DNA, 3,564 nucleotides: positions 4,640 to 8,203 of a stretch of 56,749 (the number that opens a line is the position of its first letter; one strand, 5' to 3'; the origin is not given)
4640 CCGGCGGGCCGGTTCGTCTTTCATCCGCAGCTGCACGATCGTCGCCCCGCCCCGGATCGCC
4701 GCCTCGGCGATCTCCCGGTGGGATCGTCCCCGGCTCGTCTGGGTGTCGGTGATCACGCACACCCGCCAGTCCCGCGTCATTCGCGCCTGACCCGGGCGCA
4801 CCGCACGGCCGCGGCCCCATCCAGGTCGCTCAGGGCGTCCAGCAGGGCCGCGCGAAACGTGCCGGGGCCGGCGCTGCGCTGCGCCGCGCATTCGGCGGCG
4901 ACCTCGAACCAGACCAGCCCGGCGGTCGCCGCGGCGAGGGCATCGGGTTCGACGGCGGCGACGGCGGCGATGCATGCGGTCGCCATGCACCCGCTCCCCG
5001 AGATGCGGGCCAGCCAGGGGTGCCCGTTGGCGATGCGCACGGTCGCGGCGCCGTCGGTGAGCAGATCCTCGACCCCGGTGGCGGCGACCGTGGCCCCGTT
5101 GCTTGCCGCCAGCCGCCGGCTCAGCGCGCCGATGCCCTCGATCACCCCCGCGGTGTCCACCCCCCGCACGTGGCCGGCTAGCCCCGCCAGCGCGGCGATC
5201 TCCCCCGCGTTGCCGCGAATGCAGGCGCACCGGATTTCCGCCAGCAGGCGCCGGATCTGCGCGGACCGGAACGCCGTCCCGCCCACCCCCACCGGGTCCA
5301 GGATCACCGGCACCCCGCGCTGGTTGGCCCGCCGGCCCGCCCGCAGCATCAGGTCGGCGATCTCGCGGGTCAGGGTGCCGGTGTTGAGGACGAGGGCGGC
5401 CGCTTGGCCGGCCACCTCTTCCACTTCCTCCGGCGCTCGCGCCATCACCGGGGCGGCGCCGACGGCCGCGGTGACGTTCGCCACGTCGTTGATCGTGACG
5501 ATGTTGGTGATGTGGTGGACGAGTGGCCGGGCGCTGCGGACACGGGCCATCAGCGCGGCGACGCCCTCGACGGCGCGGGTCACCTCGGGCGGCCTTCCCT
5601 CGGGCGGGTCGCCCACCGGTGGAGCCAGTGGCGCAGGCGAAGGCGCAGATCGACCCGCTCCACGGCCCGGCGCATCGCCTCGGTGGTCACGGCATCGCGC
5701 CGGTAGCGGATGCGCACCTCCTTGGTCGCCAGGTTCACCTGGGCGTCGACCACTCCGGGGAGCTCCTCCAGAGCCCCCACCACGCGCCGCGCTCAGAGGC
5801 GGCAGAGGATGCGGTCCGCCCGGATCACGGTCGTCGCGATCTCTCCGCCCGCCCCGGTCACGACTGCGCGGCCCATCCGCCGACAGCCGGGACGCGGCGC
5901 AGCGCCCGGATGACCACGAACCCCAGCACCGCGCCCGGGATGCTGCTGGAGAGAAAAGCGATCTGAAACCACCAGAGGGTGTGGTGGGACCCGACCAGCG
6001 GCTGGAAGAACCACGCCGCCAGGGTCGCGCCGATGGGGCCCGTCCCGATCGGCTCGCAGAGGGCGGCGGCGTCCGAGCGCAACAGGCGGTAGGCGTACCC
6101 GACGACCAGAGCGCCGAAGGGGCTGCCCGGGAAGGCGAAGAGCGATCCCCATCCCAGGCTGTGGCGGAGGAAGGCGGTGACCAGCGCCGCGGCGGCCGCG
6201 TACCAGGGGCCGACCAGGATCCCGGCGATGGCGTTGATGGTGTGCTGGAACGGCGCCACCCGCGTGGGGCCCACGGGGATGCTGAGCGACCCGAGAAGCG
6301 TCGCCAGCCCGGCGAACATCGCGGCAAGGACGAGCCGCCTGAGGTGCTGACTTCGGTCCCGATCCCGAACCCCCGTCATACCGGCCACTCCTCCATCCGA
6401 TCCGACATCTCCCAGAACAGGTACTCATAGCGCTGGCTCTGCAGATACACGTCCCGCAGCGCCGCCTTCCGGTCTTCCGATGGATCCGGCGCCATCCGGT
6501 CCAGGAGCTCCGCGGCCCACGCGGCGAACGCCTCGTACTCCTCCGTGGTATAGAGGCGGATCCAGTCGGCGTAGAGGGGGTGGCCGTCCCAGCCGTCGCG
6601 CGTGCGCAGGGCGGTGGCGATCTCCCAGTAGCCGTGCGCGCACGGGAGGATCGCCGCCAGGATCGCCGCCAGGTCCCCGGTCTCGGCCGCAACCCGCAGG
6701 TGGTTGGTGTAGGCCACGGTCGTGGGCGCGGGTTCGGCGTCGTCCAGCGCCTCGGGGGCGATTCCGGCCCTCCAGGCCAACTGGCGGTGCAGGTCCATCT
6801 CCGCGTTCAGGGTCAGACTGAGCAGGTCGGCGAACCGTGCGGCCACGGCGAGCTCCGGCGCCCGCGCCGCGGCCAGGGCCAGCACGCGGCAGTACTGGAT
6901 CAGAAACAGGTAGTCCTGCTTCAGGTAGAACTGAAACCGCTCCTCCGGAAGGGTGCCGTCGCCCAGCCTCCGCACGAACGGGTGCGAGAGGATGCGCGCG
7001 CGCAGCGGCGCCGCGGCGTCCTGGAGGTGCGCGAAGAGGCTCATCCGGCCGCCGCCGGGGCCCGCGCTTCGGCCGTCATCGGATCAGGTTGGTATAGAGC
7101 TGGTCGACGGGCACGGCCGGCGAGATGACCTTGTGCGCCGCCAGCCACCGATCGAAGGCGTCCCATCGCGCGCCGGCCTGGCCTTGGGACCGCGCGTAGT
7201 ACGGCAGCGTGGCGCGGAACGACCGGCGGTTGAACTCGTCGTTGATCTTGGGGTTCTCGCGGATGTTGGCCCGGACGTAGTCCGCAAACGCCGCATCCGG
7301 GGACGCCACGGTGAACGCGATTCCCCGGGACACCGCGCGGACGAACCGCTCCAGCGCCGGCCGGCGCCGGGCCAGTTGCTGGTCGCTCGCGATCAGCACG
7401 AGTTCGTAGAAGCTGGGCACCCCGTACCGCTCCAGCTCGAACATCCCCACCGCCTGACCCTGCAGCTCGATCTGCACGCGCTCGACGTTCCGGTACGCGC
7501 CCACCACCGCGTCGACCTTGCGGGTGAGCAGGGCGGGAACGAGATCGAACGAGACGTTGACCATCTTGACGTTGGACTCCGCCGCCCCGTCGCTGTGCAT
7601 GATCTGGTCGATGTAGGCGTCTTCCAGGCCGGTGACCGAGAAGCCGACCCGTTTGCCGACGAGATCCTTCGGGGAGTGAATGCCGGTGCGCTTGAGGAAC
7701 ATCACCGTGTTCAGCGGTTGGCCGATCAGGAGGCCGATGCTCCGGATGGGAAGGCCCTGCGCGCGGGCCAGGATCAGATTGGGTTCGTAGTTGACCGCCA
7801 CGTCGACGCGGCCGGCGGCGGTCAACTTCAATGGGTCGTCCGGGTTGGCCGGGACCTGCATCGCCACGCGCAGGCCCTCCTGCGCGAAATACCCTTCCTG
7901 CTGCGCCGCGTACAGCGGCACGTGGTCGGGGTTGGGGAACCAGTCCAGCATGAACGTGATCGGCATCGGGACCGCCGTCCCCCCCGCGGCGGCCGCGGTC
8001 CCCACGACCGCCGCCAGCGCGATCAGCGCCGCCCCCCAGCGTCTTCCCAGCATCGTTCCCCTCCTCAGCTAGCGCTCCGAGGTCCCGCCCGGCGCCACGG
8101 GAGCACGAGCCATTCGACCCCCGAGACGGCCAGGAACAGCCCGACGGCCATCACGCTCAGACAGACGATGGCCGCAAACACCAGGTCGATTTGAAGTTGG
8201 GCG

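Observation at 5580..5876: HMA-domain cistron in the thiamine operon has an in-frame TGA at the second Cys of CxxC, with a SECIS-like hairpin downstream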

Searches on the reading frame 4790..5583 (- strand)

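Call 7: search_protein_families(library=pfam, proteins=[window:4790-5583:-], max_evalue=1)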
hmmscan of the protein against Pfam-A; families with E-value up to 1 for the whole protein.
window:4790-5583:- (264 aa): 3 families
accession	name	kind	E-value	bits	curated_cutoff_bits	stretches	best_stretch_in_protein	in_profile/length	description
PF02110.20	HK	-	9.5e-75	251.6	27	1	13-254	2-244/247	Hydroxyethylthiazole kinase family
PF08543.17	Phos_pyr_kin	-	0.00035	20.5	27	1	53-233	51-235/246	Phosphomethylpyrimidine kinase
PF10145.14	PhageMin_Tail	-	0.19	12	33.2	1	32-91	55-112/201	Phage-related minor tail protein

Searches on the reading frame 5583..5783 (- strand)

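Call 7: search_protein_families(library=pfam, proteins=[window:5583-5783:-], max_evalue=1)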
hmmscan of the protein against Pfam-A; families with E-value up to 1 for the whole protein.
seq(67 aa): 4 families
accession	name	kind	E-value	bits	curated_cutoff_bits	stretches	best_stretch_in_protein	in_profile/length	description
PF00403.32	HMA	-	1.7e-05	25.5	24.8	1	4-42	19-57/62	Heavy-metal-associated domain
PF19803.4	DUF6286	-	0.0059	17.5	35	1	4-43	47-86/108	Family of unknown function (DUF6286)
PF05171.18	HemS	-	0.062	13.7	24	1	42-61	68-87/128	Haemin-degrading HemS.ChuX domain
PF24523.1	DUF7595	-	0.084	12.7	27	1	11-47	260-297/306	Domain of unknown function (DUF7595)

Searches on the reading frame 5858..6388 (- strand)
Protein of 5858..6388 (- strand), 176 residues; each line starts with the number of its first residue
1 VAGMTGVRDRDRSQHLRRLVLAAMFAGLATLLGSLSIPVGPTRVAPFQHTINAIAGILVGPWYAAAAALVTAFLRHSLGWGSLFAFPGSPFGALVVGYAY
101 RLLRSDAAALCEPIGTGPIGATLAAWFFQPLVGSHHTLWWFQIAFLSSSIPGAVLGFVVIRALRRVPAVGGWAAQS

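Call 7: search_protein_families(library=pfam, proteins=[window:5858-6388:-], max_evalue=1)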
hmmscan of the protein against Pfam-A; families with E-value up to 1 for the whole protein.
window:5858-6388:- (176 aa): 4 families
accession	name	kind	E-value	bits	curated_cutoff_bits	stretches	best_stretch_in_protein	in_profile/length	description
PF09512.15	ThiW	-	9.4e-45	152.8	30.3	1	19-165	1-149/150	Thiamine-precursor transporter protein (ThiW)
PF12822.12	ECF_trnsprt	-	1.3e-11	45.3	30.7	1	17-160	1-165/169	ECF transporter, substrate-specific component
PF07694.17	5TM-5TMR_LYT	-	2.2e-05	24.5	24.6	1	12-106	13-106/169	5TMR of 5TMR-LYT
PF07155.17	ECF-ribofla_trS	-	0.0048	17.3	26.7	1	16-102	4-96/172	ECF-type riboflavin transporter, S component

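Call 10: find_related_loci(query=window:5858-6388:-, collection=genome_contigs, flank=6000)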
Query window:5858-6388:- (176 aa) in genome_contigs; peptide patterns used: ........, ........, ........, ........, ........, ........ (x = any residue, [..] = any of these).
599 stretches matched a pattern (row limit reached: there are more); 9 encode a relative of the query (tblastn E <= 1e-3); 9 distinct loci.
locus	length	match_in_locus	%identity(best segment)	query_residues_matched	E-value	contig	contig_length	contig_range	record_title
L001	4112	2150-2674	85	1-175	1e-94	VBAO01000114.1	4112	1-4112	MAG: Bacillati bacterium ANGP1 isolate NP_7 14_1009_09_30cm_scaffold_22368, whole genome shotgun sequence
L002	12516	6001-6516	79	4-175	2e-84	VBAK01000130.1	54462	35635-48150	MAG: Bacillati bacterium ANGP1 isolate NP_3 14_0903_12_20cm_scaffold_210, whole genome shotgun sequence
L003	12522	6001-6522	74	1-174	2e-80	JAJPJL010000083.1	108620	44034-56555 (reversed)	MAG: Bacillota bacterium isolate Centralia_MAG_47 k107_11774051, whole genome shotgun sequence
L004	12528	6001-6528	78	1-176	6e-80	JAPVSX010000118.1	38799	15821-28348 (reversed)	MAG: Armatimonadota bacterium isolate MW2_metabat.8 k97_180076, whole genome shotgun sequence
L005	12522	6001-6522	71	1-174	6e-78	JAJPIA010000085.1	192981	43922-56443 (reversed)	MAG: Bacillota bacterium isolate Centralia_MAG_233 k107_11302088, whole genome shotgun sequence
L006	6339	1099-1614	77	1-172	1e-76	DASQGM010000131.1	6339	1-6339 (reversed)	MAG TPA_asm: bacterium isolate SMAG_U11806 k141_64695, whole genome shotgun sequence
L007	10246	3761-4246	77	11-172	4e-72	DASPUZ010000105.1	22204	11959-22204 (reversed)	MAG TPA_asm: bacterium isolate SMAG_U12316 k141_1989741, whole genome shotgun sequence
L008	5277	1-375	81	51-175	1e-60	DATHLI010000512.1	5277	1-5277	MAG TPA_asm: bacterium isolate SMAG_U12602 k141_1010470, whole genome shotgun sequence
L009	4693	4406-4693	84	22-117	2e-48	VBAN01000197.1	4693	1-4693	MAG: Bacillati bacterium ANGP1 isolate NP_6 14_0903_13_30cm_scaffold_2641317, whole genome shotgun sequence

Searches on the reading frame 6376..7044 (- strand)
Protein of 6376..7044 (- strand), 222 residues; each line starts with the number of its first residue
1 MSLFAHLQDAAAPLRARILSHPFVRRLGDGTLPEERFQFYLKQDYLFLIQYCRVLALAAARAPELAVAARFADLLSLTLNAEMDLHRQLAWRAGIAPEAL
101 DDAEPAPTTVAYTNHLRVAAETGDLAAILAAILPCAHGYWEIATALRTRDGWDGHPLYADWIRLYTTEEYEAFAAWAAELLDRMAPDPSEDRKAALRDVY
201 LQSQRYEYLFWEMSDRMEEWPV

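Call 7: search_protein_families(library=pfam, proteins=[window:6376-7044:-], max_evalue=1)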
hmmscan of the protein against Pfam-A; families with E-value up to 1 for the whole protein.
window:6376-7044:- (222 aa): 1 family
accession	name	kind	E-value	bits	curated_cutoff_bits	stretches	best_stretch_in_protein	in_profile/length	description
PF03070.21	TENA_THI-4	-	2.4e-47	161.9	22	1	11-214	4-207/210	TENA/THI-4/PQQC family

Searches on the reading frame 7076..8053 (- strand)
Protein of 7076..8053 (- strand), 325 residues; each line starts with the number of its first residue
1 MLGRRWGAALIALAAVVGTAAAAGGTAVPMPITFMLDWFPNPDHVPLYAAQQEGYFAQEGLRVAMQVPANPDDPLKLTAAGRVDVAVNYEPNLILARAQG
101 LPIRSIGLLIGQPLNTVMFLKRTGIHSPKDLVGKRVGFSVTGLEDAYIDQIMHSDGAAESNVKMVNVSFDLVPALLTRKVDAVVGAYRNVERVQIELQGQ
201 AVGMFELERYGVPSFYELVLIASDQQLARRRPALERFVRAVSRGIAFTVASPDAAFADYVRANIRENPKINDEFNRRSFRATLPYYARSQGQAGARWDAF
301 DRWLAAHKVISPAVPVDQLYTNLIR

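Call 7: search_protein_families(library=pfam, proteins=[window:7076-8053:-], max_evalue=1)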
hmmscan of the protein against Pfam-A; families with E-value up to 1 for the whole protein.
window:7076-8053:- (325 aa): 4 families
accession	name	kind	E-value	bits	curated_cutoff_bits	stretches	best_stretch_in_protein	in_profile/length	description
PF09084.16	NMT1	-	1.9e-69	234.3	20.5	1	41-255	1-216/216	NMT1/THI5 like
PF13379.11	NMT1_2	-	7.3e-05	23.1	24.7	1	36-97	10-71/252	NMT1-like family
PF14503.11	YhfZ_C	-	0.1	12.4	35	1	149-194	126-173/236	YhfZ C-terminal domain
PF19460.4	DUF5997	-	0.17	12.5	27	1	106-155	31-79/108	Family of unknown function (DUF5997)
